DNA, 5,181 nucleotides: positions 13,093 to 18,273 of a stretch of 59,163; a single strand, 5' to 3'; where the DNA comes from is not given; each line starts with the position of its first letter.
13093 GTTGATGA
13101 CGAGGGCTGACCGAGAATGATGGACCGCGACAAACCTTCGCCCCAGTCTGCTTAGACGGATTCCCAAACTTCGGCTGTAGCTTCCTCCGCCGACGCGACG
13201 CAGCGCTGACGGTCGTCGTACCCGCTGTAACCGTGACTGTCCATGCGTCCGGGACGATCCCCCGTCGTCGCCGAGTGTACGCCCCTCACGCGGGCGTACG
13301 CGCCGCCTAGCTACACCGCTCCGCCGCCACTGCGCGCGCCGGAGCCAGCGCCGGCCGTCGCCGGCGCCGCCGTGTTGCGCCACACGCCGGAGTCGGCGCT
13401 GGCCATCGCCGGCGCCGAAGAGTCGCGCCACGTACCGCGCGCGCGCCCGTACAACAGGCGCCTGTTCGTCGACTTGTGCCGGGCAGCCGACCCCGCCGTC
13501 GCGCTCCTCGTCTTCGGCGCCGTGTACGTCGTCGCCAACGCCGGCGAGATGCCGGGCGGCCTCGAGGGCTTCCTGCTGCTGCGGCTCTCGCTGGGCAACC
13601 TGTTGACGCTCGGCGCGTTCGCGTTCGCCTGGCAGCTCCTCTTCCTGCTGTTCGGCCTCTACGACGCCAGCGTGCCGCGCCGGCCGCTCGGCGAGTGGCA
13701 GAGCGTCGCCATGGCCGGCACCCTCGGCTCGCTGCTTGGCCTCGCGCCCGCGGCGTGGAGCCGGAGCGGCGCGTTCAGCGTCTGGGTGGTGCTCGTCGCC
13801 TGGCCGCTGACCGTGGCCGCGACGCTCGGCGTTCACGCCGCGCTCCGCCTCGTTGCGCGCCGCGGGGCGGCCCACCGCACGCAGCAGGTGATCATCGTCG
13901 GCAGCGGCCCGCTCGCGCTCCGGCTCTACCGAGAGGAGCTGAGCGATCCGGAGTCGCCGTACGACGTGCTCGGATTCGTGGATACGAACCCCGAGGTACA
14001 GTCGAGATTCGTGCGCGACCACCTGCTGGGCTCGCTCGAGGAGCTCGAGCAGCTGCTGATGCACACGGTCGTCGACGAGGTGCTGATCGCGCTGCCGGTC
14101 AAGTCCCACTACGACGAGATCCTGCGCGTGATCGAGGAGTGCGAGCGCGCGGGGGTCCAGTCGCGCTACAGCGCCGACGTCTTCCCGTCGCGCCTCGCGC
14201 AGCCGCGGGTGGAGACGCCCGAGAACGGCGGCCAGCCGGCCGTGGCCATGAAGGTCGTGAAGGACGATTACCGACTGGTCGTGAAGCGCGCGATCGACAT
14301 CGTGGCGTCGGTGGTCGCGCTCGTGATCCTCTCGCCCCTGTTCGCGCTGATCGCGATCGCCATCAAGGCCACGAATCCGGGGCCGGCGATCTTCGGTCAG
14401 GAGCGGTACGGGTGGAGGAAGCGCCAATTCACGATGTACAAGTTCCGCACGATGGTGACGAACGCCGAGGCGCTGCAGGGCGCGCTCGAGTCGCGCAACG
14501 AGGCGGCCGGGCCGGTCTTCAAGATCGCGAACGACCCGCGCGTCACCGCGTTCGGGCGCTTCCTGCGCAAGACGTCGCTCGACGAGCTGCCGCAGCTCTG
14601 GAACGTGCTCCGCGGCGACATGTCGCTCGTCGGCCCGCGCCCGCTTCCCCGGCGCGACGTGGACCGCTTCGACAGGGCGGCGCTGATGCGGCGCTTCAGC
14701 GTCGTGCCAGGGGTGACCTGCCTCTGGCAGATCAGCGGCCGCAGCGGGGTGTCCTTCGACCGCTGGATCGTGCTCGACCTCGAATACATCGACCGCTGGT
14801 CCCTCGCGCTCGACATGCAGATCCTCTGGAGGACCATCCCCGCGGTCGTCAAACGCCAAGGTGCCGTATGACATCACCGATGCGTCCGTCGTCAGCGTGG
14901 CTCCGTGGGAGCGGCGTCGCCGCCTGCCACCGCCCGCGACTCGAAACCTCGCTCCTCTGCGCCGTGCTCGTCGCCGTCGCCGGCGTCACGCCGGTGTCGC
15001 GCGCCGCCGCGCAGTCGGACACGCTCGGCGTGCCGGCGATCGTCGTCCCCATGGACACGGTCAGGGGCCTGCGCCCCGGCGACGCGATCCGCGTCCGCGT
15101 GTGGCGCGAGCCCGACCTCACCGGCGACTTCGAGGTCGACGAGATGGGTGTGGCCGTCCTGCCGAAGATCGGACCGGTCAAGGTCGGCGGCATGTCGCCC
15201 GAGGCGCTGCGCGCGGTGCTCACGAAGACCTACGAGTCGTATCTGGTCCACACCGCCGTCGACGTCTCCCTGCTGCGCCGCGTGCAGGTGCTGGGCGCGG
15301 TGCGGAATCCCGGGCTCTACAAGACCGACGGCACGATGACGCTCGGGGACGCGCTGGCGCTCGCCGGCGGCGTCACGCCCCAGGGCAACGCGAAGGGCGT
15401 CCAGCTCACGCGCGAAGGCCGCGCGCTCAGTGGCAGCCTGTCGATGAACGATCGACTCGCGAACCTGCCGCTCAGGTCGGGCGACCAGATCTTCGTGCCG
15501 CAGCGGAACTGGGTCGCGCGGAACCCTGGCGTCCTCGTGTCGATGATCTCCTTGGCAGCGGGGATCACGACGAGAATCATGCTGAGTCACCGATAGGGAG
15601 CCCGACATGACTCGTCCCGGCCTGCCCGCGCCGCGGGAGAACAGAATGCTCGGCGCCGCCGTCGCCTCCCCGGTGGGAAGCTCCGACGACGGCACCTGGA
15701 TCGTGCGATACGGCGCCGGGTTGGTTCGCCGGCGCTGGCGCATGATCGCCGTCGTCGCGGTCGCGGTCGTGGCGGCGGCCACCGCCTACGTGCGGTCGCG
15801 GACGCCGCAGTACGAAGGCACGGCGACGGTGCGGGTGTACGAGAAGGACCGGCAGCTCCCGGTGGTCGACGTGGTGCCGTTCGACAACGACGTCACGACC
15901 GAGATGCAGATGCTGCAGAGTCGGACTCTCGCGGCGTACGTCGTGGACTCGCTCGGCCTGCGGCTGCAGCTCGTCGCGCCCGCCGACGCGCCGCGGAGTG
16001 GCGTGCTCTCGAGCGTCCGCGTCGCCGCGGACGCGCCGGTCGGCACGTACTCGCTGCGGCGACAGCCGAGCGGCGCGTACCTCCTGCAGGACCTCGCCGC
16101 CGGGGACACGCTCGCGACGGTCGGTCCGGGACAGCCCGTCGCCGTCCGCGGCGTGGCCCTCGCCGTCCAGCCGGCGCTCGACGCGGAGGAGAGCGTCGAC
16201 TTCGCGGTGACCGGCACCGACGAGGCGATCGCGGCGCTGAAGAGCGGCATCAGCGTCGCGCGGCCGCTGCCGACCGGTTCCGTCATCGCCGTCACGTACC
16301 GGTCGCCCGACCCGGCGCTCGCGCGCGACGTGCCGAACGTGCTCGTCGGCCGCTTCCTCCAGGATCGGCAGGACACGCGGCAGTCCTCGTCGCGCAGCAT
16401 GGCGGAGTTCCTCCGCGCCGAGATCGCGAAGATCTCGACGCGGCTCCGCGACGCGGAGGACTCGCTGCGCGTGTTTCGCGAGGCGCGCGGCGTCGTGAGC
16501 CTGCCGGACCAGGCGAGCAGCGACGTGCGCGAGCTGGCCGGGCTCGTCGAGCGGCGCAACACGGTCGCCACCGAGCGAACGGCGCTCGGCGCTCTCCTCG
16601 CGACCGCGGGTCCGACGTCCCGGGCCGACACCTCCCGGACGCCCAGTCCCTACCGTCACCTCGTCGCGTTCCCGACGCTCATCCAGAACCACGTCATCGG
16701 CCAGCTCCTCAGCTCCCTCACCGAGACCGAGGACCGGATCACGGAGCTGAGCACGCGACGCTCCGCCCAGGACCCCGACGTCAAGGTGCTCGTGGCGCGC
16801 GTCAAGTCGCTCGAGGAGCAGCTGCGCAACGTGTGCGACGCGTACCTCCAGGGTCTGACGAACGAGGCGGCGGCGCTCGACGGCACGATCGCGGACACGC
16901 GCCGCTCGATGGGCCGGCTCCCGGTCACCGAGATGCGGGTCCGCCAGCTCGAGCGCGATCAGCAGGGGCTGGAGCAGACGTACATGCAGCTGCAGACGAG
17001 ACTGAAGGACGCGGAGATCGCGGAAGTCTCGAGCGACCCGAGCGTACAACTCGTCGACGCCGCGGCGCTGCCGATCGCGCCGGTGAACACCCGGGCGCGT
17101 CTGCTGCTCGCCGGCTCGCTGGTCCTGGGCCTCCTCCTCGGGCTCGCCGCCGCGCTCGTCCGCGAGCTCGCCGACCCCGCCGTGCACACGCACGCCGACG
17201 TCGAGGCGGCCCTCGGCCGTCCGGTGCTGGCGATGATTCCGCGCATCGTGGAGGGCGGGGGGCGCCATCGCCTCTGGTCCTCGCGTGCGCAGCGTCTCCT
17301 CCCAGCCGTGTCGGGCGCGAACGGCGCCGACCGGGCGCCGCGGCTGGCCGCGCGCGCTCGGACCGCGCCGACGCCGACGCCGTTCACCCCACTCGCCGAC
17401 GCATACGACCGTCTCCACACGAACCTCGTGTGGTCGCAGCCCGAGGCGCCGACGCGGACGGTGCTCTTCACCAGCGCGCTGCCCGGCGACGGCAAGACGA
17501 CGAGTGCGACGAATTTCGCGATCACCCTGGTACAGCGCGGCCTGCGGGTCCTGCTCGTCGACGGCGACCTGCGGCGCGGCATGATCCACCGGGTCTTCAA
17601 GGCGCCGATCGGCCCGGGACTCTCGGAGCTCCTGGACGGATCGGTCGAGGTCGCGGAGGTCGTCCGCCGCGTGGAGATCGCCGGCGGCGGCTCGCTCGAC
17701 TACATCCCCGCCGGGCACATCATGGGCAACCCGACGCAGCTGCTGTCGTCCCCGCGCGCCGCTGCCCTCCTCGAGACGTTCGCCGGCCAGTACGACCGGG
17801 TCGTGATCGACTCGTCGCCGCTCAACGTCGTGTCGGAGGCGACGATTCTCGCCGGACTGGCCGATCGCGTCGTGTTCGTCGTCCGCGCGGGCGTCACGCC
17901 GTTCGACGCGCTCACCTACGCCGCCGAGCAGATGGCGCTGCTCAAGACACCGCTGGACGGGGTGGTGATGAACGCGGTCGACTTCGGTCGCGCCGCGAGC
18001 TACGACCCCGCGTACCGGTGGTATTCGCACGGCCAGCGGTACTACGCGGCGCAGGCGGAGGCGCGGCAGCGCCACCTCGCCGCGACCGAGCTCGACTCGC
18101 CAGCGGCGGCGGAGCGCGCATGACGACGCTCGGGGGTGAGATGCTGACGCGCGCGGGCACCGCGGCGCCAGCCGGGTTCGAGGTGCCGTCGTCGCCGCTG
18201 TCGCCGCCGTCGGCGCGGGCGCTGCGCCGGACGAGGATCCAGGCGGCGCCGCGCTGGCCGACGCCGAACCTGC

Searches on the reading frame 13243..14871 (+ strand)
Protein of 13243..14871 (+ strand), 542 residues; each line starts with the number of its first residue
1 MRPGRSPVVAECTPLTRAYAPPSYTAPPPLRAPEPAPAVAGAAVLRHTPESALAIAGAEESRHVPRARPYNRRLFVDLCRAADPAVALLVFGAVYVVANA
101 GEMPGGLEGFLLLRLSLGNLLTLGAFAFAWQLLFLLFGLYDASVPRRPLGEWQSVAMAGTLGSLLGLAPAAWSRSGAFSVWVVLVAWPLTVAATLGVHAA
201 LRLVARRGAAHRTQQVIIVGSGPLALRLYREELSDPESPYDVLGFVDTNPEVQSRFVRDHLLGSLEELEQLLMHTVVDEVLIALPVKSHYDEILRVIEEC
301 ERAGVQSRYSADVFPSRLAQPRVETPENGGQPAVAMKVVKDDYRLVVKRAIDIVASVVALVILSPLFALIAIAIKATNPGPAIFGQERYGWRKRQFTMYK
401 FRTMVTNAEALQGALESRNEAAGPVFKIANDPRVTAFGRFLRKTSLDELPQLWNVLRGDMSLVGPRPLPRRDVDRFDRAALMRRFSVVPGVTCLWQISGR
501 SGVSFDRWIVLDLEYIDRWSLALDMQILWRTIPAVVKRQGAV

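Call 57: search_protein_families(library=pfam, proteins=[window:13243-14871:+], max_evalue=0.00001)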
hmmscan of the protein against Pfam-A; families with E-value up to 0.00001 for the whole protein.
window:13243-14871:+ (542 aa): 2 families
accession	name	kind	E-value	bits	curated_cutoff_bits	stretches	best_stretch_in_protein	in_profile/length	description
PF02397.22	Bac_transf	-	6.1e-68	228.3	27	1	348-537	1-179/179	Bacterial sugar transferase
PF13727.12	CoA_binding_3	-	1.7e-15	57.9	25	1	136-309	2-173/175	CoA-binding domain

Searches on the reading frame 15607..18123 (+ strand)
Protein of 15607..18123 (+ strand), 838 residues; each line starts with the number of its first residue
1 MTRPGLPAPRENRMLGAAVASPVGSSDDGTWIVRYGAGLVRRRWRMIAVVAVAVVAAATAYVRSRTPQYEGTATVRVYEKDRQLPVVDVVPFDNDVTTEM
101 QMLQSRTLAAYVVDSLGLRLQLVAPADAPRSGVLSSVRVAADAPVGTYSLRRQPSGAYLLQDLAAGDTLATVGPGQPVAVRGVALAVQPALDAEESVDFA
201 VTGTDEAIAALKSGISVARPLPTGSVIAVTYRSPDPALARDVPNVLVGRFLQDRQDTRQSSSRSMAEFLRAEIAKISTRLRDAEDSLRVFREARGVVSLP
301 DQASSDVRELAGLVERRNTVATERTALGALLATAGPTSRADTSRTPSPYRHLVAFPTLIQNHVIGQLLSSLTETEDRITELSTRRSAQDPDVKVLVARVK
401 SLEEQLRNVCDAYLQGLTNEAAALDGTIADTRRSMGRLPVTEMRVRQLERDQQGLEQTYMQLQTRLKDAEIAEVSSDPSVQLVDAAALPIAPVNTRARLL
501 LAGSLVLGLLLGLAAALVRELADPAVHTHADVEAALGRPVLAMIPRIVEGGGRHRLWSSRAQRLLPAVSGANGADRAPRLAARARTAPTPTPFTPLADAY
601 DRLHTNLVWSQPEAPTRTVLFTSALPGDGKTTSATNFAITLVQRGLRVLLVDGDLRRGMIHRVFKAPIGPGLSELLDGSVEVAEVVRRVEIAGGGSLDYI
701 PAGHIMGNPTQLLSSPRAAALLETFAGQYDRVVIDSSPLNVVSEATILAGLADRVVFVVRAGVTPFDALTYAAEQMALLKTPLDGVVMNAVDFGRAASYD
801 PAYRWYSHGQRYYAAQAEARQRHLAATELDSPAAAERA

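Call 57: search_protein_families(library=pfam, proteins=[window:15607-18123:+], max_evalue=0.00001)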
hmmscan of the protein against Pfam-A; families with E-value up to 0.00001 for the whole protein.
window:15607-18123:+ (838 aa): 4 families
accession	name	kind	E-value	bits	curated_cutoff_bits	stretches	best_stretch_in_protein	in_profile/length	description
PF13807.11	GNVR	-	1.7e-11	44.3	27.7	1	445-520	6-81/82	G-rich domain on putative tyrosine kinase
PF13614.12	AAA_31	-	2.2e-08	34.7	27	1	621-761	6-149/177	AAA domain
PF02706.20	Wzz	-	3.5e-08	34.1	25.5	1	39-115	11-90/91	Chain length determinant protein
PF01656.29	CbiA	-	2.9e-06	27.7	25.4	0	627-656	9-38/125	CobQ/CobB/MinD/ParA nucleotide binding domain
